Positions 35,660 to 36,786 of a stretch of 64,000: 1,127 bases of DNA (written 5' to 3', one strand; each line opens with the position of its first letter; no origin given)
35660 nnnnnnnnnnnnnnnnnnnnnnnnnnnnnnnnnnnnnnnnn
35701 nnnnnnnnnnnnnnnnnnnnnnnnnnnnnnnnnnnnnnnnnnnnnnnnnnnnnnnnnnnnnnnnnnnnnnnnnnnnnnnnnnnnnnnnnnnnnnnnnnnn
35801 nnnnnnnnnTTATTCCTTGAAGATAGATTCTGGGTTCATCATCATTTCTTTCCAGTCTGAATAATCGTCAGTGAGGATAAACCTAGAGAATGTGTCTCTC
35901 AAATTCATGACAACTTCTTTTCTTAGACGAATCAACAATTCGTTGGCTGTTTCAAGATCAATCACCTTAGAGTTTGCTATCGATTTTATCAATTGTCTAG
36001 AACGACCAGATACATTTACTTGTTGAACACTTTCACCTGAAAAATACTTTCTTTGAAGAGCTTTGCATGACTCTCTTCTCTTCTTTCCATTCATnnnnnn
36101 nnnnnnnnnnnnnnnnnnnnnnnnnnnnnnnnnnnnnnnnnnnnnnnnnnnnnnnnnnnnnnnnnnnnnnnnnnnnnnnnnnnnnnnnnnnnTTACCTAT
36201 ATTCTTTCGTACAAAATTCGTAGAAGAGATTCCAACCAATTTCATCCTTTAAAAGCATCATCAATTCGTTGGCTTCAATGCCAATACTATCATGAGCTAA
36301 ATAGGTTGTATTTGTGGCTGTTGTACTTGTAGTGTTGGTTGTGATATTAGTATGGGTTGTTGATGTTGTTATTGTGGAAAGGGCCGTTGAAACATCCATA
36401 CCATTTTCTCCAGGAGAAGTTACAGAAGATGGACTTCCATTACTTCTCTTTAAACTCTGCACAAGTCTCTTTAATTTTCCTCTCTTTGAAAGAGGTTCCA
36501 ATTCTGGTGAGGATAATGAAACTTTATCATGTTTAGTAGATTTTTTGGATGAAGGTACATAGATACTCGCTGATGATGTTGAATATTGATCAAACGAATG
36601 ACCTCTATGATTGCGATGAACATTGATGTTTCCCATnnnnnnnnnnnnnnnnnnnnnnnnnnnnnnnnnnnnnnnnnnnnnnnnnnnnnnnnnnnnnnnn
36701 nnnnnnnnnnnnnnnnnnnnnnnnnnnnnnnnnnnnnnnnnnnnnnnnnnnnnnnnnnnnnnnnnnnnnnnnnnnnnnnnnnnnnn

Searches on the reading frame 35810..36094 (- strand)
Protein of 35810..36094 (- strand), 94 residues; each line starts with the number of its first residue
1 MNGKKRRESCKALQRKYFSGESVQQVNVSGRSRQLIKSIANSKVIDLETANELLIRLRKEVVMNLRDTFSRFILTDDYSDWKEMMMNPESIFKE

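Call 10: search_protein_families(library=pfam, proteins=[window:35810-36094:-], max_evalue=1)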
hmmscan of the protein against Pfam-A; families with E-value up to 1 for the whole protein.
window:35810-36094:- (94 aa): 4 families
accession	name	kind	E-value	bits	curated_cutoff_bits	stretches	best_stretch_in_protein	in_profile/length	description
PF00615.24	RGS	-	0.00051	20.9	23.9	1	4-80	44-116/117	Regulator of G protein signaling domain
PF19575.5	HTH_58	-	0.032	14.6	23.8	1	2-39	8-46/62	Helix-turn-helix domain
PF17108.10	HET-S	-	0.12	12.8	24.3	1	22-33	3-14/23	N-terminal small S protein of HET, non-prionic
PF13901.12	RH_dom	-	0.12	12.7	28.1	1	23-61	32-70/206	Rubicon Homology Domain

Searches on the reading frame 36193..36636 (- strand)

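Call 10: search_protein_families(library=pfam, proteins=[window:36193-36636:-], max_evalue=1)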
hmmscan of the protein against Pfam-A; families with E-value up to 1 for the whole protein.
window:36193-36636:- (147 aa): 2 families
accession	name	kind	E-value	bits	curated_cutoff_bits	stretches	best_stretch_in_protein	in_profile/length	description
PF06933.16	SSP160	-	0.011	14.5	25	1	81-126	289-334/758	Special lobe-specific silk protein SSP160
PF17054.10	JUPITER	-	0.06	13.3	27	1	56-112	84-140/359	Microtubule-Associated protein Jupiter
